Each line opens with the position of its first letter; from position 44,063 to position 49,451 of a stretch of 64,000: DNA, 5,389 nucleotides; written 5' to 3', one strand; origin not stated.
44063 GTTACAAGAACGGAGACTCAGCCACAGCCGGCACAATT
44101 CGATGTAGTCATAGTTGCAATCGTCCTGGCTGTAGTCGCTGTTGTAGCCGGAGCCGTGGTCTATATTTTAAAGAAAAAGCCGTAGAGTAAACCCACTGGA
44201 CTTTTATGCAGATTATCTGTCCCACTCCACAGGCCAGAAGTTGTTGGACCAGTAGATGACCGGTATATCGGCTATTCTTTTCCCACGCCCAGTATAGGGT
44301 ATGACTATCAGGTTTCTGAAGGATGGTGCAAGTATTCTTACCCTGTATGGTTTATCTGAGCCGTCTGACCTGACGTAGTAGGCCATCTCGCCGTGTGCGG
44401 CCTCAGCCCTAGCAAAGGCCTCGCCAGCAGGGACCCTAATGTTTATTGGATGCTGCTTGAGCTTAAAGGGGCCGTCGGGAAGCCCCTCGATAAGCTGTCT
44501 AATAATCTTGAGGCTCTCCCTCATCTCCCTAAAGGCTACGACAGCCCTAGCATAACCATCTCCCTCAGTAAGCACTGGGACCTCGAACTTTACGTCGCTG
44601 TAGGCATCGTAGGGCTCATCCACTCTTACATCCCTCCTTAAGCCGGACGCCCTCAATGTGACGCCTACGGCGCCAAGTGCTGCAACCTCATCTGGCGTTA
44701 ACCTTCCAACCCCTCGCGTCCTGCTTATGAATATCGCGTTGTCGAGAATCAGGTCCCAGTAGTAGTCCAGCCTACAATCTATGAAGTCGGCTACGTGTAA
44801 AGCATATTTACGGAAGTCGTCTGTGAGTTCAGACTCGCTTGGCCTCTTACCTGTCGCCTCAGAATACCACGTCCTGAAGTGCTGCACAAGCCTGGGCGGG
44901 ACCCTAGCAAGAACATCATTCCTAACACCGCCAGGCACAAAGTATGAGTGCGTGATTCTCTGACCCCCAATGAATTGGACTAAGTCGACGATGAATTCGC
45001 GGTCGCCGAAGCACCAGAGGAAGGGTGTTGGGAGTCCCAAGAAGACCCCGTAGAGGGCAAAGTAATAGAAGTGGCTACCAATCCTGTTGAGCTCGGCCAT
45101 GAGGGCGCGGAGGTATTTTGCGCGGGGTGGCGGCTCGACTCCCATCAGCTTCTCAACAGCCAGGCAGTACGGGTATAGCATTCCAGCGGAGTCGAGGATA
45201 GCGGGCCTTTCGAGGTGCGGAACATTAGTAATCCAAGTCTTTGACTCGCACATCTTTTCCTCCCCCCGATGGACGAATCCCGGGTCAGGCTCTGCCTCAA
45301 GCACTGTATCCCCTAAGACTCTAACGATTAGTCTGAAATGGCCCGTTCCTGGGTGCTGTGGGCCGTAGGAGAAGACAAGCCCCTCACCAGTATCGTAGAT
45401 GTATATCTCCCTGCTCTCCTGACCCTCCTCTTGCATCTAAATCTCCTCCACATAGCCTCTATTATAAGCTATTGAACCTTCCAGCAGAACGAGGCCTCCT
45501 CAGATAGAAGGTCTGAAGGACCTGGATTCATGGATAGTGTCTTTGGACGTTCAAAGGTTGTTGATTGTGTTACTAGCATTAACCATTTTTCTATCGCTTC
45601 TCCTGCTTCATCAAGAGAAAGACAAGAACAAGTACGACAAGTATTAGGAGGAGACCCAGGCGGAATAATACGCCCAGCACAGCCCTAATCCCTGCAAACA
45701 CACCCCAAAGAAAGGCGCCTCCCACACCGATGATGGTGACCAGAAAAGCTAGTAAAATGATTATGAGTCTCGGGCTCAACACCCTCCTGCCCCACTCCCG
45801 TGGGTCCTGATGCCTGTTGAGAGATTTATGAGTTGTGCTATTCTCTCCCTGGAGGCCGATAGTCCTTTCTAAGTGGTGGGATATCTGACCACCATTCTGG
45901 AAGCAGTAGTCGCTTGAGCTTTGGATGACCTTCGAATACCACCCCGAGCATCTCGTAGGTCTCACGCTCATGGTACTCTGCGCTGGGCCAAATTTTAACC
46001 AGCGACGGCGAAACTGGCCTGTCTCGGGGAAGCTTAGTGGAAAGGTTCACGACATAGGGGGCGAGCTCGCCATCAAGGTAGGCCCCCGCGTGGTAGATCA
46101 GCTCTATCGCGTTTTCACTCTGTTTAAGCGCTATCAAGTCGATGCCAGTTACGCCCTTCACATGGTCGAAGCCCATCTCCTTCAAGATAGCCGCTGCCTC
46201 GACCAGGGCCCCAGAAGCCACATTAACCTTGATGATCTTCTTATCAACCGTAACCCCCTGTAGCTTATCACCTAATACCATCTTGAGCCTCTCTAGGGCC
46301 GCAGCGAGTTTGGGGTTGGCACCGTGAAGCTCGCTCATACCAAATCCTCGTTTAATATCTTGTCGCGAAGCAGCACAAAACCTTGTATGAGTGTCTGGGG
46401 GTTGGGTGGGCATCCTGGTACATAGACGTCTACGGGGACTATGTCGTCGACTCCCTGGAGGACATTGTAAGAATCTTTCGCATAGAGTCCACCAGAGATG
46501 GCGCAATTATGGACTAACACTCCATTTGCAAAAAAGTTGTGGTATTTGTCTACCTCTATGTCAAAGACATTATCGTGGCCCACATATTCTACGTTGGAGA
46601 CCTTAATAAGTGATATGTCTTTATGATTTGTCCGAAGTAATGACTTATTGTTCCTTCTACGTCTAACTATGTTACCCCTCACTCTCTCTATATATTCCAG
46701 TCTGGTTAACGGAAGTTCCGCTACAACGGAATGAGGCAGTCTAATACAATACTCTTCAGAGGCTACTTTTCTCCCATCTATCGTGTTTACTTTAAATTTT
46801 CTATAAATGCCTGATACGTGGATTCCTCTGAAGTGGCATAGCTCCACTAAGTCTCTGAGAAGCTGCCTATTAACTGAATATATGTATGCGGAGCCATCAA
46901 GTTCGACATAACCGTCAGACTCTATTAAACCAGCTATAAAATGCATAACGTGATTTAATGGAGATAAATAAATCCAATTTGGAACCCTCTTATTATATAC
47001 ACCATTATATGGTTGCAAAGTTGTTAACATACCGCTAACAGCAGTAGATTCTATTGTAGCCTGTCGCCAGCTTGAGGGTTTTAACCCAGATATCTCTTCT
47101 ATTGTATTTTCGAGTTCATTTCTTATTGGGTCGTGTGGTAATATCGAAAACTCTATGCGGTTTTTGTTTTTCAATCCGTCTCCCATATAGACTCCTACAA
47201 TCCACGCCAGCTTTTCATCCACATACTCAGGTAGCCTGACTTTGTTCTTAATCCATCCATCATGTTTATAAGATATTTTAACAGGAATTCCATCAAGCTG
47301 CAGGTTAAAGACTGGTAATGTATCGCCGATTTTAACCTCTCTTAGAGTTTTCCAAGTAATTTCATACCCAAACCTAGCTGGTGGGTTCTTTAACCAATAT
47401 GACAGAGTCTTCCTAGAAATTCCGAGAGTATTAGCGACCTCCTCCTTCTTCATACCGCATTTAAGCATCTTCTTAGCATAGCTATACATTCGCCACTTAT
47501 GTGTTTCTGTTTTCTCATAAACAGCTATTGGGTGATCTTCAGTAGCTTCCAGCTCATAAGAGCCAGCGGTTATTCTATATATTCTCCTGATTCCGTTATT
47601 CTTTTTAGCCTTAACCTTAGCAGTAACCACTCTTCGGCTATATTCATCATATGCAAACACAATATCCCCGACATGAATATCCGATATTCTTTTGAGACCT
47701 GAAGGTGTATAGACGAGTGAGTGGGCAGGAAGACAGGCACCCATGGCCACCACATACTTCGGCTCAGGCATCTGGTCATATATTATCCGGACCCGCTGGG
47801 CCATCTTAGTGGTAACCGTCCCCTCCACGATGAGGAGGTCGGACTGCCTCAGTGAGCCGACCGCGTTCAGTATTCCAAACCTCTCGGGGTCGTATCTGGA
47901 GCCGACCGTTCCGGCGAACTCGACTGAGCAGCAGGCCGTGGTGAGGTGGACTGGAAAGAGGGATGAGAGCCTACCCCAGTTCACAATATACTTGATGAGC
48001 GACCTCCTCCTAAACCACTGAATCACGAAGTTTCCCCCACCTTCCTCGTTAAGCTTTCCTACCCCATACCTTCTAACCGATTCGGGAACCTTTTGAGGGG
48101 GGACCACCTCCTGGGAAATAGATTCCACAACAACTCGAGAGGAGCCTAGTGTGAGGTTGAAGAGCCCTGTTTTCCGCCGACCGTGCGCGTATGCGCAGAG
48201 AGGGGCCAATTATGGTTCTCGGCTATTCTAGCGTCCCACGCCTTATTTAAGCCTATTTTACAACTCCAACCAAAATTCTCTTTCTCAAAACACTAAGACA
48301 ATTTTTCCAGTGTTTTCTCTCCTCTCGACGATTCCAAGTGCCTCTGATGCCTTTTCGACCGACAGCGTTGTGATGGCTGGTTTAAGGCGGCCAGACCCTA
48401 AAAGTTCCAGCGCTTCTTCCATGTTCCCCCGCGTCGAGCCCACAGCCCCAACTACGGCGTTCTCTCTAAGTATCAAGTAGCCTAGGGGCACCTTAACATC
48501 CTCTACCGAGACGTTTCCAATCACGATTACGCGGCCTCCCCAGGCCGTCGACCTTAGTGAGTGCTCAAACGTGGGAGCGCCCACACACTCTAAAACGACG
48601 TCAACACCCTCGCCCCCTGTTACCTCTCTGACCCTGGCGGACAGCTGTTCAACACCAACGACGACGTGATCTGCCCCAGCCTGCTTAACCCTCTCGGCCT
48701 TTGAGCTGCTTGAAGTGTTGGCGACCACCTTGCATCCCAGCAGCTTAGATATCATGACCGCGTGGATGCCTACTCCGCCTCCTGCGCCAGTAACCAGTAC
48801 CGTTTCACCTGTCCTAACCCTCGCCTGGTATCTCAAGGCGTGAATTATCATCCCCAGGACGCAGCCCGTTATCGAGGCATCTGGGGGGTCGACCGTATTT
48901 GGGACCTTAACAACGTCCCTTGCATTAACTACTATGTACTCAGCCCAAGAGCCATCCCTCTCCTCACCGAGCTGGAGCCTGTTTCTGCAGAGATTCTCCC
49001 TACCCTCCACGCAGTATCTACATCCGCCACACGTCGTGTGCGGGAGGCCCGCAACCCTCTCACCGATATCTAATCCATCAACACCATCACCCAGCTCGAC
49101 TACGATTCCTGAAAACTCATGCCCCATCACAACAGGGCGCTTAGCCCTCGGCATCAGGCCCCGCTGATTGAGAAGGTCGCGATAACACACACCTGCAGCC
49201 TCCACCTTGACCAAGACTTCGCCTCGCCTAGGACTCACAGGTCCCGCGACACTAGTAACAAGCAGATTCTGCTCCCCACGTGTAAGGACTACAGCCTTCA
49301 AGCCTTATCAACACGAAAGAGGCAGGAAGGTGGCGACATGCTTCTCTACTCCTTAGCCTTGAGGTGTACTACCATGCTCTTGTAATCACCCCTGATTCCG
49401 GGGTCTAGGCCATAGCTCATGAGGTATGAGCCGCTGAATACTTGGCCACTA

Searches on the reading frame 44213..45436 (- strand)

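Call 45: search_protein_families(library=pfam, proteins=[window:44213-45436:-], max_evalue=0.00001)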
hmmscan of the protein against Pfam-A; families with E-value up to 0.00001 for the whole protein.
window:44213-45436:- (407 aa): 1 family
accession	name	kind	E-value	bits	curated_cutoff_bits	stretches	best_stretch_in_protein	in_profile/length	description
PF00346.24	Complex1_49kDa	-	5.7e-71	239.2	24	3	203-330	43-170/271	Respiratory-chain NADH dehydrogenase, 49 Kd subunit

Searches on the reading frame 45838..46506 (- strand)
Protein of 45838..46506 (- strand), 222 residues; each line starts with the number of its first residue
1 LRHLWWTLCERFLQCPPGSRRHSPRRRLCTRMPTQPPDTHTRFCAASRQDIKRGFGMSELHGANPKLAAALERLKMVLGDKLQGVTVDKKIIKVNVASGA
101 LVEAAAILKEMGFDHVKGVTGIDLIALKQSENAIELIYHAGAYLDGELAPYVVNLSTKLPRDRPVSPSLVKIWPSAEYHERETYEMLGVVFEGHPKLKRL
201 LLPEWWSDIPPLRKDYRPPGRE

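Call 45: search_protein_families(library=pfam, proteins=[window:45838-46506:-], max_evalue=0.00001)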
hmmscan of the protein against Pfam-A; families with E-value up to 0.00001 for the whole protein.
window:45838-46506:- (222 aa): 1 family
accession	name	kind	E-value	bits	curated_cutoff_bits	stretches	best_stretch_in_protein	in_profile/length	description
PF00329.25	Complex1_30kDa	-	9.5e-32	110.6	22.5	1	94-220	1-122/124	Respiratory-chain NADH dehydrogenase, 30 Kd subunit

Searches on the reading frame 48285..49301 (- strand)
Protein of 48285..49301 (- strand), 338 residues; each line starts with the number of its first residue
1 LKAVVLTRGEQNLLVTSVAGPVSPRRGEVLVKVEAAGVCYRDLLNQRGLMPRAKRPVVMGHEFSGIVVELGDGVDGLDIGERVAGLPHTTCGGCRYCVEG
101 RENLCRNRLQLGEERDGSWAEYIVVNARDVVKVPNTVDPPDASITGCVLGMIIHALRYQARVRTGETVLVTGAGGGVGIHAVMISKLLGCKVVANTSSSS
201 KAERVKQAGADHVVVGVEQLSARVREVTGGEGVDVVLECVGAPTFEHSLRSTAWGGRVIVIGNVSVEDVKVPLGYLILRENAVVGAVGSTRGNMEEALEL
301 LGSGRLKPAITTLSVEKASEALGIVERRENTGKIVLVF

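Call 45: search_protein_families(library=pfam, proteins=[window:48285-49301:-], max_evalue=0.00001)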
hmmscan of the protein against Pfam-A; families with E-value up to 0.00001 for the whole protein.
window:48285-49301:- (338 aa): 4 families
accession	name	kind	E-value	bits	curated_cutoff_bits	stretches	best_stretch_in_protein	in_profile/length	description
PF08240.17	ADH_N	-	1.6e-30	105.9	23.5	1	26-134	2-103/104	Alcohol dehydrogenase GroES-like domain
PF00107.32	ADH_zinc_N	-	3.3e-29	101.9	31.8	1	176-301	1-127/129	Zinc-binding dehydrogenase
PF13602.12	ADH_zinc_N_2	-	1.8e-18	68.2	27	1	209-336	2-134/134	Zinc-binding dehydrogenase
PF16912.11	Glu_dehyd_C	-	2.3e-06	27.7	34.9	1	164-301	30-173/211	Glucose dehydrogenase C-terminus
